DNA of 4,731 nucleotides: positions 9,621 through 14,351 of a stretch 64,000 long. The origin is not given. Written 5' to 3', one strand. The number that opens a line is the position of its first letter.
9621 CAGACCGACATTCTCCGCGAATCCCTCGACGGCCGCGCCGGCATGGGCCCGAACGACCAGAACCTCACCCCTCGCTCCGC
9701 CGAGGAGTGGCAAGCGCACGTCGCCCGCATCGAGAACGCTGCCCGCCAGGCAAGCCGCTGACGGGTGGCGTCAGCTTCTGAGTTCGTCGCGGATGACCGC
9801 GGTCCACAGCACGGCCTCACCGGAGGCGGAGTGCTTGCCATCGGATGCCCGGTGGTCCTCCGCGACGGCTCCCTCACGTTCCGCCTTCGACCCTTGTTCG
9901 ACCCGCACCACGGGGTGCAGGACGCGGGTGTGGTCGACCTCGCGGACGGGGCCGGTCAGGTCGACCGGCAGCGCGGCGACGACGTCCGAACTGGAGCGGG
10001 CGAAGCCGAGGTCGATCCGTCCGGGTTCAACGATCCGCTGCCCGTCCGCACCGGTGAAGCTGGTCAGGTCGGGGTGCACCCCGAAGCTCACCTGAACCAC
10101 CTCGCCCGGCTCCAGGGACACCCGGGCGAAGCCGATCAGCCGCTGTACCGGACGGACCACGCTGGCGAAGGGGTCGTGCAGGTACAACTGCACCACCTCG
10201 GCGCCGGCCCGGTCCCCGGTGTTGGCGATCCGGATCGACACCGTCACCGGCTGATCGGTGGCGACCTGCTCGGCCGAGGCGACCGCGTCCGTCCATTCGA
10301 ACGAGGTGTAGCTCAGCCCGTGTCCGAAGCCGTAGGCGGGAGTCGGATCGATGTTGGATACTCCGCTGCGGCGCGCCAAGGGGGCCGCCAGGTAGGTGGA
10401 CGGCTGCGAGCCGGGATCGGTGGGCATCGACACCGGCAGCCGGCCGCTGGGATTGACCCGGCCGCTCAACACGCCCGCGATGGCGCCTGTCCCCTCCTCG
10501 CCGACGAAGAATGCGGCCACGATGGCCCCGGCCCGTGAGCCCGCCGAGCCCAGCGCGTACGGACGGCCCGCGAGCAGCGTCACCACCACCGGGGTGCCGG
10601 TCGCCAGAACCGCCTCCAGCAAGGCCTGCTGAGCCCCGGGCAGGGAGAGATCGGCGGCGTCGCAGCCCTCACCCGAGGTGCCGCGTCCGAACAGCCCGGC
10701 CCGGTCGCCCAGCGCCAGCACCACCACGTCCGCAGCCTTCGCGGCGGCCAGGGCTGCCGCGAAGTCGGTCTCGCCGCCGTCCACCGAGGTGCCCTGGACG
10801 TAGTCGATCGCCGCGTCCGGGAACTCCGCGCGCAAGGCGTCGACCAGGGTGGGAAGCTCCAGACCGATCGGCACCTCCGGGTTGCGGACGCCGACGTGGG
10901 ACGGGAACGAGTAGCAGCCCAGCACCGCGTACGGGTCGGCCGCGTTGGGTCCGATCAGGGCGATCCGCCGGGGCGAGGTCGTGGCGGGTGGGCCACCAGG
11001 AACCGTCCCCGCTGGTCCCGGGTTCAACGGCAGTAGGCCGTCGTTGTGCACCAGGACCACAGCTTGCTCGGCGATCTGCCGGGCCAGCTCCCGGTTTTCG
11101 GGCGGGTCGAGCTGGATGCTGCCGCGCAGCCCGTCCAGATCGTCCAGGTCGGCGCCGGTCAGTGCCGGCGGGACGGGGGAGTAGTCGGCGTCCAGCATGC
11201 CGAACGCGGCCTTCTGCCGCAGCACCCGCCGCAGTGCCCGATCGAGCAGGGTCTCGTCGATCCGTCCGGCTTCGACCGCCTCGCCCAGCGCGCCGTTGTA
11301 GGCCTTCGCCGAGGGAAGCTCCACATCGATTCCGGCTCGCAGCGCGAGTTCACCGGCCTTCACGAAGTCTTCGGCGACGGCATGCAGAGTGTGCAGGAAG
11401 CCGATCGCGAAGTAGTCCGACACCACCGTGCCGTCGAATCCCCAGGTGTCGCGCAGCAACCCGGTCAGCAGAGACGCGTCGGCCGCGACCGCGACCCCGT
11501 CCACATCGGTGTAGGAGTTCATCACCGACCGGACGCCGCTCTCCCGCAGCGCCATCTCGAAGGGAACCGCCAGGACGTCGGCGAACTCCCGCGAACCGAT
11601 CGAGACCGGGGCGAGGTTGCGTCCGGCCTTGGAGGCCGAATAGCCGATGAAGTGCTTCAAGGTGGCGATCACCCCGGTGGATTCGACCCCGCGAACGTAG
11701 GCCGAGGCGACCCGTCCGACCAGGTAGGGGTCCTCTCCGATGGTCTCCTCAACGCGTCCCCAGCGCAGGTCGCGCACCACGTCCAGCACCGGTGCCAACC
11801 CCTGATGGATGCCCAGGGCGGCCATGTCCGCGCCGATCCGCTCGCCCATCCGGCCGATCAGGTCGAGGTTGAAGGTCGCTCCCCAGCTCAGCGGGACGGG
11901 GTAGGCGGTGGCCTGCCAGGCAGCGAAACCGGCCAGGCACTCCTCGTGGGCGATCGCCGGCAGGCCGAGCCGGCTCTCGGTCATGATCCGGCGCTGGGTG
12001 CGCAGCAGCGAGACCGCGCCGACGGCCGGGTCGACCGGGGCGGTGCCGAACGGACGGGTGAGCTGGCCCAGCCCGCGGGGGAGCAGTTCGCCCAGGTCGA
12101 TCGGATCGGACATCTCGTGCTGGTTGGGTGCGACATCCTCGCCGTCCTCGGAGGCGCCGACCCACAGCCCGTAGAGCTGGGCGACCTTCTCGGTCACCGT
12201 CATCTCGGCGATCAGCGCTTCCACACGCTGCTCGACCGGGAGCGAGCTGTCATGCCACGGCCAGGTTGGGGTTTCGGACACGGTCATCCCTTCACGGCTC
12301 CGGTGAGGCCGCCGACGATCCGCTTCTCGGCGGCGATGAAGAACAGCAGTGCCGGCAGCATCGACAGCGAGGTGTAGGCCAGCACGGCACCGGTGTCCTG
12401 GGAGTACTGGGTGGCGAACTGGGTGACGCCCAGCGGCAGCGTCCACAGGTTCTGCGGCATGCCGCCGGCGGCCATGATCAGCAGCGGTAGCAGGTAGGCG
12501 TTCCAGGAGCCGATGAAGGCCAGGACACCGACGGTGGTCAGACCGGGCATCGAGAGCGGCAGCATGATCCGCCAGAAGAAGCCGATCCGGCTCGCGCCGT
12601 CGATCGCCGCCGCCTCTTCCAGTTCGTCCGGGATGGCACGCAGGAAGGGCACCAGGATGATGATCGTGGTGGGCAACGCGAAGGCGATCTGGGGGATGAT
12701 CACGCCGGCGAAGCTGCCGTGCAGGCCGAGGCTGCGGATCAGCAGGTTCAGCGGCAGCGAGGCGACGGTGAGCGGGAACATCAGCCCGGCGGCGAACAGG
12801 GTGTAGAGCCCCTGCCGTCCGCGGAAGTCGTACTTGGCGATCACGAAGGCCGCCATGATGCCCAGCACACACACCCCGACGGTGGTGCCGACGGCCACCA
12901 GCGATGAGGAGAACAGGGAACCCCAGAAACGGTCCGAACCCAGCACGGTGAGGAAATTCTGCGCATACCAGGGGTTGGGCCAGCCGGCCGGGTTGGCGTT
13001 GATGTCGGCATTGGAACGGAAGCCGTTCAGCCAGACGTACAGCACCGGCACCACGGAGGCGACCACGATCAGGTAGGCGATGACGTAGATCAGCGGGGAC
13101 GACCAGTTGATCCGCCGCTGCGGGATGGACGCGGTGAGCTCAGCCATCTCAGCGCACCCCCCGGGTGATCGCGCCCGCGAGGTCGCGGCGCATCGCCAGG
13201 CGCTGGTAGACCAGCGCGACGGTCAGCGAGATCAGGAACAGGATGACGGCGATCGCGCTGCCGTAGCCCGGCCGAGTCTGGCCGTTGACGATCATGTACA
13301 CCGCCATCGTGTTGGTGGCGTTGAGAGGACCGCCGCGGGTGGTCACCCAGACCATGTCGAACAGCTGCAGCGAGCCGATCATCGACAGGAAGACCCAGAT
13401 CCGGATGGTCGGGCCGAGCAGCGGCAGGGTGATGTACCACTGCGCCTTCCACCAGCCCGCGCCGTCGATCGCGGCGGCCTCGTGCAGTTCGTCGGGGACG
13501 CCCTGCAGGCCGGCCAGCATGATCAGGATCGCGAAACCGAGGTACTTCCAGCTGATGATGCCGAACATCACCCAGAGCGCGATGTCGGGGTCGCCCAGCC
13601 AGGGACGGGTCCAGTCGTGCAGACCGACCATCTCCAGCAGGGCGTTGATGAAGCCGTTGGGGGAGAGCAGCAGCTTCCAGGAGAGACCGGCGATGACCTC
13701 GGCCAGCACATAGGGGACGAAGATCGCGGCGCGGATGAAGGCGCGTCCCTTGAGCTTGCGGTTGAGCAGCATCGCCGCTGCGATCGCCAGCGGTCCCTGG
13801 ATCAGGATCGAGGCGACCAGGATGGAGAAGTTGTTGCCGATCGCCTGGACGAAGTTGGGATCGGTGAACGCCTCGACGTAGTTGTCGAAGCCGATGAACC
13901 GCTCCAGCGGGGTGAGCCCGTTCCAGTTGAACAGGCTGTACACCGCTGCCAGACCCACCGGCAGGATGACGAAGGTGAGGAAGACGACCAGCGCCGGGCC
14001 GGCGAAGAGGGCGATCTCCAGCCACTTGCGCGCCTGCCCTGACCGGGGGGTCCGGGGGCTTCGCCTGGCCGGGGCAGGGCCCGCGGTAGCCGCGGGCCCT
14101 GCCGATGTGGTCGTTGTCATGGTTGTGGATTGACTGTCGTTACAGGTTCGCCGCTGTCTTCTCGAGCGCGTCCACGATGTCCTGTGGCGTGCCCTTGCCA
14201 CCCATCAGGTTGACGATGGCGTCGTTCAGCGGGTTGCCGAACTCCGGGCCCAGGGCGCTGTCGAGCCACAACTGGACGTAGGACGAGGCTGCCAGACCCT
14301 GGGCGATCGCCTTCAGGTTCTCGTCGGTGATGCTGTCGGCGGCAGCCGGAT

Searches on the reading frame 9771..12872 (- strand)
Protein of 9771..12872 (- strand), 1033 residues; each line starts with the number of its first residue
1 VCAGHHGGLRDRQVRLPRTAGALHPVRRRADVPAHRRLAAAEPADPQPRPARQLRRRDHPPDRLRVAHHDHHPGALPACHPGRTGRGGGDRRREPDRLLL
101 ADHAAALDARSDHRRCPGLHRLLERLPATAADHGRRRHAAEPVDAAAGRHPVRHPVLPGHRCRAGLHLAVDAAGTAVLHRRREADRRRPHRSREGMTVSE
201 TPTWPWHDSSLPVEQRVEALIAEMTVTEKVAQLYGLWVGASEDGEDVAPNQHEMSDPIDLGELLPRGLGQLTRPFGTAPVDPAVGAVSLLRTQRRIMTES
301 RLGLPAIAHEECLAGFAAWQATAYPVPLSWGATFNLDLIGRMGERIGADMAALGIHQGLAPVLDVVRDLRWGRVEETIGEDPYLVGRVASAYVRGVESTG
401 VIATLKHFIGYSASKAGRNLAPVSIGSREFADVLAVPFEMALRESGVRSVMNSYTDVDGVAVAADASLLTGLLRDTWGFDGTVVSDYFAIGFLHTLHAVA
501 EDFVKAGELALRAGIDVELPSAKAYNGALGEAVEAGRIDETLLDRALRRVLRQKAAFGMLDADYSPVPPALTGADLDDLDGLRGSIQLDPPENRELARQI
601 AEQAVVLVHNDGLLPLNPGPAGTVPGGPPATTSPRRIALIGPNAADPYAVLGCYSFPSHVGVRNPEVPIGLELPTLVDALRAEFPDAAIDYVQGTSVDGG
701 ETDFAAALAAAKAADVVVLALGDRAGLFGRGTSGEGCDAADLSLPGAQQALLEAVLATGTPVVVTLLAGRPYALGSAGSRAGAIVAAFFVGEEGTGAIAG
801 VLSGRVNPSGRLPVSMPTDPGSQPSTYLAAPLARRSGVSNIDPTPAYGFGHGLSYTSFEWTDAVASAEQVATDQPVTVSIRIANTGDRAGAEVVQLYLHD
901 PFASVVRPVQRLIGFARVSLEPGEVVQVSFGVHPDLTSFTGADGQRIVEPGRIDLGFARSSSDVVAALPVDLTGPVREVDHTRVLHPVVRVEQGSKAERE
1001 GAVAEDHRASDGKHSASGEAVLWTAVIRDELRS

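Call 51: search_protein_families(library=pfam, proteins=[window:9771-12872:-], max_evalue=0.0001)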
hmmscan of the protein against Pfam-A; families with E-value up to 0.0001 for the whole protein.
window:9771-12872:- (1033 aa): 3 families
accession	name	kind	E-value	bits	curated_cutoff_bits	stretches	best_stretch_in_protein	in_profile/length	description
PF00933.27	Glyco_hydro_3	-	2.4e-67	228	27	1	225-552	1-315/316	Glycosyl hydrolase family 3 N terminal domain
PF01915.27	Glyco_hydro_3_C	-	2.9e-42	145.3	31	1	605-855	1-200/200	Glycosyl hydrolase family 3 C-terminal domain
PF14310.12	Fn3-like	-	9.1e-19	67.8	25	1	892-961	1-71/71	Fibronectin type III-like domain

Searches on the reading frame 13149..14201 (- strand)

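Call 52: search_protein_families(library=pfam, proteins=[window:13149-14201:-], max_evalue=0.0001)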
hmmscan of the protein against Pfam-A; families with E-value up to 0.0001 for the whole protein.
window:13149-14201:- (350 aa): 1 family
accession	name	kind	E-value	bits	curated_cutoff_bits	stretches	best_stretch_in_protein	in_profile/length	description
PF00528.27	BPD_transp_1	-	7.1e-13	49.1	26.4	1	137-337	3-180/184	Binding-protein-dependent transport system inner membrane component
